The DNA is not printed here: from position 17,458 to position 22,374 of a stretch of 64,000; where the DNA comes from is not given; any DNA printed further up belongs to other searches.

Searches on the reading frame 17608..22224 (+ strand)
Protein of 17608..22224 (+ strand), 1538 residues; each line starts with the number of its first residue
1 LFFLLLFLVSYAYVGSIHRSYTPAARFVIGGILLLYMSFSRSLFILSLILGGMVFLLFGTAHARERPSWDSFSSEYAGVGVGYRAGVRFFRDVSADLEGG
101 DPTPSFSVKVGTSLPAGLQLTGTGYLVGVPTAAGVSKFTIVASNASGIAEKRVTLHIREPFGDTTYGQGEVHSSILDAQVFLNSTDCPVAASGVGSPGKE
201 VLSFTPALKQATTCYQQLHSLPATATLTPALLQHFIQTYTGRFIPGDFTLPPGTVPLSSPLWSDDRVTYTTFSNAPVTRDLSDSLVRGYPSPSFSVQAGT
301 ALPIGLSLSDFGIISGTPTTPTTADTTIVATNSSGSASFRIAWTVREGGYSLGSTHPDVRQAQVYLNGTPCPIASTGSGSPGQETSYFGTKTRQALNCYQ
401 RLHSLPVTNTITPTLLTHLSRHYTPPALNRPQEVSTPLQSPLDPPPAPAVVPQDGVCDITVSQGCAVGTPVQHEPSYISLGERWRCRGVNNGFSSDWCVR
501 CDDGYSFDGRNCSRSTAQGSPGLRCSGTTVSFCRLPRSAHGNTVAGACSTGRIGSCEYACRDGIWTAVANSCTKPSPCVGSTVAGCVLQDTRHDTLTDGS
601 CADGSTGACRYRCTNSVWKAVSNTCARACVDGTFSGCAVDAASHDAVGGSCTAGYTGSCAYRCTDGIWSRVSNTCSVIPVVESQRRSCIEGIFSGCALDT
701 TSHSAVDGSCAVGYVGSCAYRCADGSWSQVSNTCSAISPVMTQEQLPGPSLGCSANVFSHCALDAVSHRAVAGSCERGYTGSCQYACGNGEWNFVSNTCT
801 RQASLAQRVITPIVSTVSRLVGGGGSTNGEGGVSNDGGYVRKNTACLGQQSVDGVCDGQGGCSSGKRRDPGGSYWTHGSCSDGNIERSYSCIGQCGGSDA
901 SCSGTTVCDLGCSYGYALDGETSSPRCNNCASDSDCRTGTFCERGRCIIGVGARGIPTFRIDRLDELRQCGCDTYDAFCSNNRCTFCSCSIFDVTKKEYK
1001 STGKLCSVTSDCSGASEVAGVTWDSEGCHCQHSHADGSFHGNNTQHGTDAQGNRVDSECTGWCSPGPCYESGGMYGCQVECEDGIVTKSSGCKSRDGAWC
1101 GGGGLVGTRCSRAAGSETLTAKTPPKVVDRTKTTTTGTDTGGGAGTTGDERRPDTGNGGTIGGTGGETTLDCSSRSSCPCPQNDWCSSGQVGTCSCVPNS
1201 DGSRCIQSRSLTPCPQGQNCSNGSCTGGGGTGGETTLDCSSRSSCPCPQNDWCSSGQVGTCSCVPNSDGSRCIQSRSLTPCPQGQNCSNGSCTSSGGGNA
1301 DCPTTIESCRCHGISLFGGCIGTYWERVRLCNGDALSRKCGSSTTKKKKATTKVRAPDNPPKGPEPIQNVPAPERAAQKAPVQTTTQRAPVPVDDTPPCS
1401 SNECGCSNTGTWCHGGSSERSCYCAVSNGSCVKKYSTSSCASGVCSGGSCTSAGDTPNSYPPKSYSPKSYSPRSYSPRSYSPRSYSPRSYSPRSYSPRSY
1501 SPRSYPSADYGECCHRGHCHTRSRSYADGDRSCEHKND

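Call 5: search_protein_families(library=pfam, proteins=[window:17608-22224:+], max_evalue=0.01)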
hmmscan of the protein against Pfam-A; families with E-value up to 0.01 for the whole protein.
window:17608-22224:+ (1538 aa): 1 family
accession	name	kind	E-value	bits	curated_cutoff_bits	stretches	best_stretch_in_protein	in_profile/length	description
PF01471.23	PG_binding_1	-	2.7e-06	27.9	23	1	356-416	2-54/57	Putative peptidoglycan binding domain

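Call 68: search_protein_families(library=pfam, proteins=[window:17608-22224:+], max_evalue=10)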
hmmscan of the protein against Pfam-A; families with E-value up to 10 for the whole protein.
window:17608-22224:+ (1538 aa): 1 family
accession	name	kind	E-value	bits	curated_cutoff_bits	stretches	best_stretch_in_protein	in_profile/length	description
PF01471.23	PG_binding_1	-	2.7e-06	27.9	23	1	356-416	2-54/57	Putative peptidoglycan binding domain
